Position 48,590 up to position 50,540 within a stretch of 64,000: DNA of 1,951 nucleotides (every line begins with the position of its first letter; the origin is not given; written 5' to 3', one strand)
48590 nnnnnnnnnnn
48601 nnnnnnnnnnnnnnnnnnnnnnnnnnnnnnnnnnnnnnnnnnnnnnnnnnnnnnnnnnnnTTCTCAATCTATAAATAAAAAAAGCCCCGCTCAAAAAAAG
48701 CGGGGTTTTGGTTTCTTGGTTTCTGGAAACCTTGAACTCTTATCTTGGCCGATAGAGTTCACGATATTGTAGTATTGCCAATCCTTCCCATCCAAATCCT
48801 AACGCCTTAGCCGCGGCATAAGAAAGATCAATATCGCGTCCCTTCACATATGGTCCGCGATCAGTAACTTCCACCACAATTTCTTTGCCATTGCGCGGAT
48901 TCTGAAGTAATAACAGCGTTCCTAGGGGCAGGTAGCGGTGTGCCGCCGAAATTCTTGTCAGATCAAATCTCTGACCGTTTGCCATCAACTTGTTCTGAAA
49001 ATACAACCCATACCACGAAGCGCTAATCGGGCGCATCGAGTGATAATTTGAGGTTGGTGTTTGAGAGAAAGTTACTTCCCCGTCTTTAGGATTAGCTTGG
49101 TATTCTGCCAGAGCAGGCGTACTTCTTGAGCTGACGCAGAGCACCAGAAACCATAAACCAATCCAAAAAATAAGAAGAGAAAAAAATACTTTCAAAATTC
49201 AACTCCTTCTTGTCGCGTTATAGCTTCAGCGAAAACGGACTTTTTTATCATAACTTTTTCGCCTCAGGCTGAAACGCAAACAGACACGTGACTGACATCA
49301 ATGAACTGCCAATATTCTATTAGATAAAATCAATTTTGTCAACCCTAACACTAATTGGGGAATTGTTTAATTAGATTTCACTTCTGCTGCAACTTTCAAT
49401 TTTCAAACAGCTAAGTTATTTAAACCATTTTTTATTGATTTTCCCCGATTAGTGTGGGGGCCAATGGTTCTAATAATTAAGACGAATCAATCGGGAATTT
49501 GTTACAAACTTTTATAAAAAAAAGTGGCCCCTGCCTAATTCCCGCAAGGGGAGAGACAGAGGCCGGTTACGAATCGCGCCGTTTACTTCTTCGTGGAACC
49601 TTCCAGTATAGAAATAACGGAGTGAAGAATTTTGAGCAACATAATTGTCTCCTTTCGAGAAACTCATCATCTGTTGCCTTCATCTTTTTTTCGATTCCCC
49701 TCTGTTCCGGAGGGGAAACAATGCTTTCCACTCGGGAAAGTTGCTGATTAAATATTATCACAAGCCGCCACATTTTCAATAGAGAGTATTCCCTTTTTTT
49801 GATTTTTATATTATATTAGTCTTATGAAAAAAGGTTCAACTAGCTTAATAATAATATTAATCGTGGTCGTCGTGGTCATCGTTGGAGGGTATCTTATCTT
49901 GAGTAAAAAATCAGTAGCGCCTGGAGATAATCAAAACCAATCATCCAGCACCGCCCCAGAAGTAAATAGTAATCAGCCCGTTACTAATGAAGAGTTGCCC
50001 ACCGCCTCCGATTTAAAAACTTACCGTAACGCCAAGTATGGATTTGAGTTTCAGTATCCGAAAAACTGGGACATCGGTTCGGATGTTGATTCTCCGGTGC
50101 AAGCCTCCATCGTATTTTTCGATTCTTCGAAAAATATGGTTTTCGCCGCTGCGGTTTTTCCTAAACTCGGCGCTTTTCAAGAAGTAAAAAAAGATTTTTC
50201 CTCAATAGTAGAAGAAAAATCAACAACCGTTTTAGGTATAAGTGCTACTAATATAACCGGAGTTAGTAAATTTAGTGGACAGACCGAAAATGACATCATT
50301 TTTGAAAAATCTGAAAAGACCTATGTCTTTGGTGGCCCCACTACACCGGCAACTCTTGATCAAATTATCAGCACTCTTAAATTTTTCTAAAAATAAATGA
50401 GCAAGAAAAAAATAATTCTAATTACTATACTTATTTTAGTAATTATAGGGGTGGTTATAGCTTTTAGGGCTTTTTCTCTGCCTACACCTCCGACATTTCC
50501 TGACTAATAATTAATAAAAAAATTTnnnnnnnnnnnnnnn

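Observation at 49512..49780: Second promoter/terminator-bounded minus-strand transcript carrying a 19-codon ORF with a perfect SD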

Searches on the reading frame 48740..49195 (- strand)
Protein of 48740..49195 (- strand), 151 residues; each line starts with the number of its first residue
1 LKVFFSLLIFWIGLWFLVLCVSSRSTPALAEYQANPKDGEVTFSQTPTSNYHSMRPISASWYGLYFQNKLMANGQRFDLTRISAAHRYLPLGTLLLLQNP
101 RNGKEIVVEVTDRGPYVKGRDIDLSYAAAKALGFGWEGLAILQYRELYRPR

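Call 10: find_encoding_contigs(protein=window:48740-49195:-, flank=3000, max_places=10)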
Protein window:48740-49195:- (151 aa): no gene with exactly this product is on record in the collection.

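Call 11: search_protein_families(library=pfam, proteins=[window:48740-49195:-], max_evalue=0.1)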
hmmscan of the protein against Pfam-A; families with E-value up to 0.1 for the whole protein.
window:48740-49195:- (151 aa): 1 family
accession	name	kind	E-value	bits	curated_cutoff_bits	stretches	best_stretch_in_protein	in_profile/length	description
PF03330.24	DPBB_1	-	4.9e-19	68.8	28.8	1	58-140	5-79/83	Lytic transglycolase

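Call 18: find_homologous_proteins(query=window:48740-49195:-, max_evalue=1e-10)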
Query window:48740-49195:- (151 aa): 115 proteins with E <= 1e-10 among 208 candidates.
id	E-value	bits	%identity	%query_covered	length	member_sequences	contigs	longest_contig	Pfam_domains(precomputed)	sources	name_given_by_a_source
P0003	2.7e-97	341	100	100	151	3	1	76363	PF03330.25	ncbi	ncbi:MAG: septal ring lytic transglycosylase RlpA family protein [Candidatus Paceibacterota bacteriu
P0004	1.3e-66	241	80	88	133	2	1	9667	PF03330.25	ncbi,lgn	-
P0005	8.4e-46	174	82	64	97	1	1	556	PF03330.25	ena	-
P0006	1.4e-26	111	42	93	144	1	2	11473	PF03330.25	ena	-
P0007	2.4e-24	104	56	60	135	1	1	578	PF03330.25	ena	-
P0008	2.7e-24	104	58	60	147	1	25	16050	PF03330.25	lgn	-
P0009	3.5e-24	104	44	86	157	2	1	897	PF03330.25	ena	-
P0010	2.8e-23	101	47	95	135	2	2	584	PF03330.25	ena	-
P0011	5.4e-21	93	52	60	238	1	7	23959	PF03330.25,PF01476.27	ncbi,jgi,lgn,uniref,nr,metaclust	ncbi:septal ring lytic transglycosylase RlpA family protein [Desulfobulbus elongatus]|uniref:septal 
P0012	7.8e-21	93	50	64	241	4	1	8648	PF03330.25,PF01476.27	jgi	jgi:rare lipoprotein A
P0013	1.1e-20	92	52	62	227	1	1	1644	PF03330.25,PF01476.27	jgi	-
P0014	2.2e-20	91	53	58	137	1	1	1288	PF03330.25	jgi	jgi:rare lipoprotein A (peptidoglycan hydrolase)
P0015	2.5e-20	91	51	60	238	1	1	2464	PF03330.25,PF01476.27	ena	-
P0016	5.2e-20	90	46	68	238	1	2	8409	PF03330.25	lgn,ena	-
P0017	6.8e-20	90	47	64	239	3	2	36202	PF03330.25,PF01476.27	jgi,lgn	jgi:rare lipoprotein A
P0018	7.2e-20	90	52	63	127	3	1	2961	PF03330.25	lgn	-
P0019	9.2e-20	89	54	56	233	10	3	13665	PF03330.25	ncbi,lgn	-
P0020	1.1e-19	89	49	59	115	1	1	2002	PF03330.25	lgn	-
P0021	1.3e-19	89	49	66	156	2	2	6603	PF03330.25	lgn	-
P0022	1.6e-19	88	60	54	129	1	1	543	PF03330.25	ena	-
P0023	4.9e-19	87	60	54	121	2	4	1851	PF03330.25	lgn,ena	-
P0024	6.8e-19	86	54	59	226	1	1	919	PF05036.19,PF03330.25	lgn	-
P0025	1.2e-18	86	46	63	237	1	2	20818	PF03330.25,PF23457.2,PF01476.27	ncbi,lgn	-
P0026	1.8e-18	85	48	66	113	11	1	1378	PF03330.25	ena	-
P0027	1.9e-18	85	46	60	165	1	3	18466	PF03330.25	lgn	-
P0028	2.0e-18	85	54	56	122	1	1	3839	PF03330.25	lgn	-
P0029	3.6e-18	84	47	63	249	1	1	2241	PF03330.25,PF01476.27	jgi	jgi:rare lipoprotein A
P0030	3.8e-18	84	47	62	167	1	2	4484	PF03330.25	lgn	-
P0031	5.4e-18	83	48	60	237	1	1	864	PF03330.25,PF23457.2,PF01476.27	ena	-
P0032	5.7e-18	83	51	59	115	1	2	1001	PF03330.25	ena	-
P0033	8.2e-18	83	52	60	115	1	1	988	PF03330.25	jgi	jgi:rare lipoprotein A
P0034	1.2e-17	82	52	54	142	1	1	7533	PF03330.25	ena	-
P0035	1.3e-17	82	51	57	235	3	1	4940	PF03330.25,PF01476.27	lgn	-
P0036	1.3e-17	82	56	54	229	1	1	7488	PF03330.25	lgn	-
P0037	1.7e-17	82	45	64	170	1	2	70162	PF03330.25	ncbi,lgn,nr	ncbi:MAG: septal ring lytic transglycosylase RlpA family protein [Candidatus Cloacimonadaceae bacter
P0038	1.8e-17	82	37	85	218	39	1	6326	PF03330.25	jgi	jgi:rare lipoprotein A (peptidoglycan hydrolase)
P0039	1.8e-17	82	52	54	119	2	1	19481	PF03330.25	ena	-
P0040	1.9e-17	82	43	80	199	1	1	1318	PF03330.25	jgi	jgi:rare lipoprotein A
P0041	4.1e-17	81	48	62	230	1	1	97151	PF03330.25,PF01476.27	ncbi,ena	-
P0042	4.1e-17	81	51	56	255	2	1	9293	PF03330.25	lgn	-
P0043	6.8e-17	80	48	62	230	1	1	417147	PF03330.25,PF01476.27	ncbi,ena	-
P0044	9.4e-17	79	56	54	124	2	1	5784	PF03330.25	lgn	-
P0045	1.1e-16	79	49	54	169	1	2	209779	PF03330.25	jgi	jgi:rare lipoprotein A (peptidoglycan hydrolase)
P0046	1.1e-16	79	45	60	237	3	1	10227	PF03330.25,PF23457.2,PF01476.27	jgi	jgi:rare lipoprotein A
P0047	1.4e-16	79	46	60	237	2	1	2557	PF03330.25,PF23457.2,PF01476.27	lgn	-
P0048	1.4e-16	79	49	57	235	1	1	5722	PF03330.25,PF01476.27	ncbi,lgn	-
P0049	1.8e-16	79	50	57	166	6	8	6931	PF03330.25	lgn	-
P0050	2.0e-16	78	51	59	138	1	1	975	PF03330.25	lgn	-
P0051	2.5e-16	78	47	62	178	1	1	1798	PF03330.25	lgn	-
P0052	2.6e-16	78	53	50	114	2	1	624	PF03330.25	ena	-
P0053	2.6e-16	78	51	54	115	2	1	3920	PF03330.25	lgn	-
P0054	2.9e-16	78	48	58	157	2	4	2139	PF03330.25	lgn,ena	-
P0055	2.9e-16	78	48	58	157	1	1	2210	PF03330.25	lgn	-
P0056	3.0e-16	78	48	58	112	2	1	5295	PF03330.25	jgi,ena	-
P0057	3.7e-16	78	47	59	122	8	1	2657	PF03330.25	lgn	-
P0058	3.9e-16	77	49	54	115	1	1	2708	PF03330.25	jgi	jgi:rare lipoprotein A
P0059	4.1e-16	77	45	63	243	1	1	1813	PF03330.25,PF01476.27,PF23473.2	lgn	-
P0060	6.0e-16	77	54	54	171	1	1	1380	PF03330.25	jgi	jgi:rare lipoprotein A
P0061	6.4e-16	77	56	52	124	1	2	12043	PF03330.25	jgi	jgi:rare lipoprotein A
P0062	6.7e-16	77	48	60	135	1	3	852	PF03330.25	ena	-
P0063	7.0e-16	77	48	64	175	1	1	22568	PF03330.25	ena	-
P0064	7.9e-16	76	51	48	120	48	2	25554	PF03330.25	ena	-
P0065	8.2e-16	76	44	64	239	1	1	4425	PF03330.25,PF23457.2,PF01476.27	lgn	-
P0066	9.0e-16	76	48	55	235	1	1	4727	PF03330.25,PF01476.27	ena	-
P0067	1.3e-15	76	47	58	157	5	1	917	PF03330.25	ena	-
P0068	1.4e-15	76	49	56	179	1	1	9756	PF03330.25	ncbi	ncbi:MAG: septal ring lytic transglycosylase RlpA family protein [Bacteroidaceae bacterium]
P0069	2.8e-15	75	45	57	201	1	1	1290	PF03330.25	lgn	-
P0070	3.6e-15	74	53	50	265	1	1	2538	PF05036.19,PF03330.25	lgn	-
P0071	3.9e-15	74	45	57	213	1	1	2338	PF03330.25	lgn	-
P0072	6.8e-15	73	50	48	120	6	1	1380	PF03330.25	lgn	-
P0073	7.7e-15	73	44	57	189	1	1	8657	PF03330.25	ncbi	-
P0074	1.0e-14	73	40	77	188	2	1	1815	PF03330.25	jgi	jgi:rare lipoprotein A (peptidoglycan hydrolase)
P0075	1.1e-14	73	36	92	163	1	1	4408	PF03330.25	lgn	-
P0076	1.2e-14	73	42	61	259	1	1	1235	PF03330.25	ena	-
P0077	1.3e-14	73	47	58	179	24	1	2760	PF03330.25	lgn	-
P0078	1.3e-14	73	57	54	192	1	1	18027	PF03330.25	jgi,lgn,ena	-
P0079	1.3e-14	73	51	53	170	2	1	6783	PF03330.25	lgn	-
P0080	1.9e-14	72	44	66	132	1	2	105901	PF03330.25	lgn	-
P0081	2.0e-14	72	47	59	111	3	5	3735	PF03330.25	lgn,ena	-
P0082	2.4e-14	72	52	47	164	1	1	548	PF03330.25,PF01476.27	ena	-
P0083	2.6e-14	72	45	57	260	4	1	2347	PF05036.19,PF03330.25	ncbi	ncbi:MAG: septal ring lytic transglycosylase RlpA family protein [Pseudomonadota bacterium]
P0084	3.8e-14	71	42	62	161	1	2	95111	PF03330.25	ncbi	-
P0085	5.0e-14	71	47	55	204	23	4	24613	PF03330.25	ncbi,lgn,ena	-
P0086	6.6e-14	70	44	57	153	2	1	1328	PF03330.25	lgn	-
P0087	6.8e-14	70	49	50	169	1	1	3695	PF03330.25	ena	-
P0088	8.6e-14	70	43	62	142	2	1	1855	PF03330.25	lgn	-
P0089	8.7e-14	70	47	56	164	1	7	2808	PF03330.25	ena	-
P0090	1.2e-13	69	45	55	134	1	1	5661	PF03330.25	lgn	-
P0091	1.2e-13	69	46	61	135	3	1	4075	PF03330.25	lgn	-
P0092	1.3e-13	69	42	62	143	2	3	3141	PF03330.25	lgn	-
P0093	1.5e-13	69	53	48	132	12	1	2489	PF03330.25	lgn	-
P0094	1.5e-13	69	47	54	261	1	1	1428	PF03330.25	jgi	jgi:rare lipoprotein A (peptidoglycan hydrolase)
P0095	1.7e-13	69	48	56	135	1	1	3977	PF03330.25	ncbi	-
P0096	2.2e-13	69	53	46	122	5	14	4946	PF03330.25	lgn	-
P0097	2.4e-13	68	39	67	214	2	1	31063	PF05036.19,PF03330.25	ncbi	ncbi:MAG: septal ring lytic transglycosylase RlpA family protein [Nitrospirota bacterium]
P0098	3.3e-13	68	47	56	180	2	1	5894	PF03330.25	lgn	-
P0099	4.0e-13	68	44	58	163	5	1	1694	PF03330.25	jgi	-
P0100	4.2e-13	68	45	62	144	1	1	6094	PF03330.25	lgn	-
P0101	8.7e-13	67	41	68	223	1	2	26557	PF03330.25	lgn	-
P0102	9.0e-13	67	40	60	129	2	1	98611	PF03330.25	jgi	jgi:rare lipoprotein A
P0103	1.1e-12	66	42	56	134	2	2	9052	PF03330.25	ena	-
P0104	1.2e-12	66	42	55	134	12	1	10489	PF03330.25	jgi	jgi:rare lipoprotein A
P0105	1.5e-12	66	42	60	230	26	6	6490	PF03330.25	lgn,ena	-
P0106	2.3e-12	65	41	61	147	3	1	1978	PF03330.25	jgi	-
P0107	2.3e-12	65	46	50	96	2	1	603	PF03330.25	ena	-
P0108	2.4e-12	65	43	61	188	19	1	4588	PF03330.25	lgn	-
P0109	2.9e-12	65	39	64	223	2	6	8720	PF03330.25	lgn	-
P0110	3.6e-12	65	44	57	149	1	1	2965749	PF03330.25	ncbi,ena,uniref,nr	ncbi:septal ring lytic transglycosylase RlpA family protein [uncultured Bacteroides sp.]|uniref:sept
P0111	5.0e-12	64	45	57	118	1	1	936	PF03330.25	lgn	-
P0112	1.3e-11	63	44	56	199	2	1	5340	PF03330.25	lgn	-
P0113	1.3e-11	63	46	58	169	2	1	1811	PF03330.25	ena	-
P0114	1.3e-11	63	39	64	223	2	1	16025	PF03330.25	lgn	-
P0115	1.4e-11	63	44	52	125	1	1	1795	PF03330.25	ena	-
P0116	2.1e-11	62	44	50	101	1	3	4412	PF03330.25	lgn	-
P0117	7.0e-11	60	47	58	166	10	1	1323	PF03330.25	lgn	-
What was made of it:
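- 48740..49195 (-): rlpA-family (DPBB_1) gene, the next gene downstream on the same strand. Call 11 (PF03330, E = 4.9e-19), call 18.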

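Call 19: find_encoding_contigs(protein=P0004, flank=5000, max_places=10)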
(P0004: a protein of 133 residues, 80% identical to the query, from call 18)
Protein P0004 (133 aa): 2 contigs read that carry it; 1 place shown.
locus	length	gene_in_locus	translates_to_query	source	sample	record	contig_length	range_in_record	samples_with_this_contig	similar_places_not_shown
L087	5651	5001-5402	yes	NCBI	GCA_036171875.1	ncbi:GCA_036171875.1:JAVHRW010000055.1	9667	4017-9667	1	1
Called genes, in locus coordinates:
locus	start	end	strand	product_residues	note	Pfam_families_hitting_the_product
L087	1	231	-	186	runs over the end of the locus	PF04011:LemA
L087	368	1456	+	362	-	PF00670:AdoHcyase_NAD, PF02826:2-Hacid_dh_C (weak)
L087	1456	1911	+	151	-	PF00293:NUDIX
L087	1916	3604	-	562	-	PF02511:Thy1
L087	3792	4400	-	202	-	-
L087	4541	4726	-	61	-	-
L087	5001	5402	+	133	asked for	PF03330:DPBB_1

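Call 20: find_encoding_contigs(protein=P0006, flank=4000, max_places=6)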
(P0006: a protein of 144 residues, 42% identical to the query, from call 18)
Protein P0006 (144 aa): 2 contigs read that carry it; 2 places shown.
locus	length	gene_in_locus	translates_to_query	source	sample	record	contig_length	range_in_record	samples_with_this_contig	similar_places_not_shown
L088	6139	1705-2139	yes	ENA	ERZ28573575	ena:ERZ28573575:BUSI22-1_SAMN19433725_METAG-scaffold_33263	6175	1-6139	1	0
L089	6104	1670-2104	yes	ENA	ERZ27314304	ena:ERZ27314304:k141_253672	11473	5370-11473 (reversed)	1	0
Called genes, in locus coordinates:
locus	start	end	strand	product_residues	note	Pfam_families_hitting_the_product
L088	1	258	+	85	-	?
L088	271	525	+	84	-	PF01541:GIY-YIG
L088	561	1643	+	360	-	-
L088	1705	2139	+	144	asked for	PF03330:DPBB_1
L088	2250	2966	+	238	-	PF13462:Thioredoxin_4, PF13098:Thioredoxin_2 (faint), PF01323:DSBA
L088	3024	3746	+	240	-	PF02535:Zip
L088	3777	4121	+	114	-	PF04020:Phage_holin_4_2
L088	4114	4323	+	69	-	-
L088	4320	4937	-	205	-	PF09335:VTT_dom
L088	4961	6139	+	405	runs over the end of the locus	?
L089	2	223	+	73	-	?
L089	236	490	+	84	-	PF01541:GIY-YIG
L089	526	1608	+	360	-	-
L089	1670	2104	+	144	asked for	PF03330:DPBB_1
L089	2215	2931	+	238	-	PF13462:Thioredoxin_4, PF13098:Thioredoxin_2 (faint), PF01323:DSBA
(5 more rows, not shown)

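Call 29: find_encoding_contigs(protein=P0005, flank=3000, max_places=6)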
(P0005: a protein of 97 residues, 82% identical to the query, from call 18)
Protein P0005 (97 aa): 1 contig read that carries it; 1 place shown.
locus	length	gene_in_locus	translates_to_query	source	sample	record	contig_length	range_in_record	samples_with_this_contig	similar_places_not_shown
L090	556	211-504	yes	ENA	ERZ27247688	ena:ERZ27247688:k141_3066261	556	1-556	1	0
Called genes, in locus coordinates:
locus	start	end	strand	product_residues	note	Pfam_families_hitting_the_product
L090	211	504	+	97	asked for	PF03330:DPBB_1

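Call 30: find_encoding_contigs(protein=P0008, flank=3000, max_places=10)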
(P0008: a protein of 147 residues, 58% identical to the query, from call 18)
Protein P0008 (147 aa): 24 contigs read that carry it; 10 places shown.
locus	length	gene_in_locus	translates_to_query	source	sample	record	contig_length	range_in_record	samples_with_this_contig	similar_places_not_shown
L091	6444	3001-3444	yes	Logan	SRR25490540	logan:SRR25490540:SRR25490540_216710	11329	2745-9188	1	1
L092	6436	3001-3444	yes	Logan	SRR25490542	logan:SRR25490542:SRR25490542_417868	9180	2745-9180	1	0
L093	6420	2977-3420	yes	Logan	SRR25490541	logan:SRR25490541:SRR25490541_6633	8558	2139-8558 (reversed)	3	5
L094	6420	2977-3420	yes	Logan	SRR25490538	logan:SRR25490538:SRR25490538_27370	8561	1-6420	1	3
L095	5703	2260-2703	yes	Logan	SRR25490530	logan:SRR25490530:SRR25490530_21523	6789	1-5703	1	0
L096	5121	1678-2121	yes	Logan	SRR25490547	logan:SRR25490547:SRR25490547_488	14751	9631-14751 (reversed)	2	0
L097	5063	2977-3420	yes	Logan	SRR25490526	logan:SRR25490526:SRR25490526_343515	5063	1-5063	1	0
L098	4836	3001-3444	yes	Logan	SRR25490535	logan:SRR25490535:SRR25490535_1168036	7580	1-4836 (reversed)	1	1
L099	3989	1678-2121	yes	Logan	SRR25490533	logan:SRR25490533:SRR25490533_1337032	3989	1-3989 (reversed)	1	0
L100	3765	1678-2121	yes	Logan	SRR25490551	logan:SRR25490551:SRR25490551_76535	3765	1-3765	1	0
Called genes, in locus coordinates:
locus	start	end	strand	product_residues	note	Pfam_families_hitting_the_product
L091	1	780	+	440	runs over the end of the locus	PF00479:G6PD_N, PF02781:G6PD_C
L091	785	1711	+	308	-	PF02826:2-Hacid_dh_C, PF03446:NAD_binding_2, PF03807:F420_oxidored (weak), PF00393:6PGD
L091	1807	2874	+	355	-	-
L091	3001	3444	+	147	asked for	PF03330:DPBB_1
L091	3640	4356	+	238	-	PF13098:Thioredoxin_2 (weak), PF13462:Thioredoxin_4, PF01323:DSBA (faint)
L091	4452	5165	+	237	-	PF02535:Zip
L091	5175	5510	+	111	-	PF04020:Phage_holin_4_2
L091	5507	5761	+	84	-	-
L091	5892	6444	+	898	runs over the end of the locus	?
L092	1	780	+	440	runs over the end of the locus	PF00479:G6PD_N, PF02781:G6PD_C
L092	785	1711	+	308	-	PF02826:2-Hacid_dh_C, PF03446:NAD_binding_2, PF03807:F420_oxidored (weak), PF00393:6PGD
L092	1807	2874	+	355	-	-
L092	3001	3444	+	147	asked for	PF03330:DPBB_1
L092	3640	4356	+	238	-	PF13098:Thioredoxin_2 (weak), PF13462:Thioredoxin_4, PF01323:DSBA (faint)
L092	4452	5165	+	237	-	PF02535:Zip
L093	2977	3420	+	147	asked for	PF03330:DPBB_1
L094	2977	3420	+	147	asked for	PF03330:DPBB_1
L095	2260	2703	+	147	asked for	PF03330:DPBB_1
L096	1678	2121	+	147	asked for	PF03330:DPBB_1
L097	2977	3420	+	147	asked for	PF03330:DPBB_1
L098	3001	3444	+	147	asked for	PF03330:DPBB_1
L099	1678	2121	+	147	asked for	PF03330:DPBB_1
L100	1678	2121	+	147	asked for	PF03330:DPBB_1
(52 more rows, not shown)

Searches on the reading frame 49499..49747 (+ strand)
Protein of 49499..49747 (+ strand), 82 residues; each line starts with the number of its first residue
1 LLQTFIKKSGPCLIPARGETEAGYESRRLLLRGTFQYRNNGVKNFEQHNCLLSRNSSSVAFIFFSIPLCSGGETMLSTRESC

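Call 11: search_protein_families(library=pfam, proteins=[window:49499-49747:+], max_evalue=0.1)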
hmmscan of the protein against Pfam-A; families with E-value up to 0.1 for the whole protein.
window:49499-49747:+ (82 aa): 0 families

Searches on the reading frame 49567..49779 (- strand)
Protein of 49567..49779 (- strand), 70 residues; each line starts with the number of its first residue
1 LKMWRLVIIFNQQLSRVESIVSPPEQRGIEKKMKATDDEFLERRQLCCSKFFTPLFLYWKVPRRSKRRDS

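Call 11: search_protein_families(library=pfam, proteins=[window:49567-49779:-], max_evalue=0.1)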
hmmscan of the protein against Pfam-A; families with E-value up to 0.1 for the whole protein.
window:49567-49779:- (70 aa): 0 families

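Call 59: search_protein_representatives(protein=window:49567-49779:-)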
Query: 70 residues. Proteins with E-value up to 0.001 (for the whole library): 0; up to 1e-10: 0; up to 1e-30: 0. The best 0 are listed.
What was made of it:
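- Protein homology: none for the ORFs in Pfam (call 11) or in 1.84 billion representative proteins (call 59).
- Tried and rejected: 70-aa ORF: 0 hits in 1.84 billion proteins (call 59).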

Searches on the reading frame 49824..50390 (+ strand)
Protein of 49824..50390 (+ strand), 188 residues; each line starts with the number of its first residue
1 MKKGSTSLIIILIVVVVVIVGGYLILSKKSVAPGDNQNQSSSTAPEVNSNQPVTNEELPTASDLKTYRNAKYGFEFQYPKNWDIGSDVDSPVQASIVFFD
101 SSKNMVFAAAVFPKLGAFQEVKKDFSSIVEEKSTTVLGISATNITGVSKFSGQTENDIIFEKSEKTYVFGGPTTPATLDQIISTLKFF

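Call 11: search_protein_families(library=pfam, proteins=[window:49824-50390:+], max_evalue=0.1)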
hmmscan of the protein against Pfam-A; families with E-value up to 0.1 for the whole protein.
window:49824-50390:+ (188 aa): 3 families
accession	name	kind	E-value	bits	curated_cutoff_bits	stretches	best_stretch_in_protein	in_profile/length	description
PF18933.6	PsbP_2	-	1.4e-05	25.6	27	1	9-89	1-69/184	PsbP-like protein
PF12685.13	SpoIIIAH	-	0.015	15.7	30.6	1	9-55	4-45/191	SpoIIIAH-like protein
PF01789.22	PsbP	-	0.021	15.3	23.5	1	63-126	2-71/155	PsbP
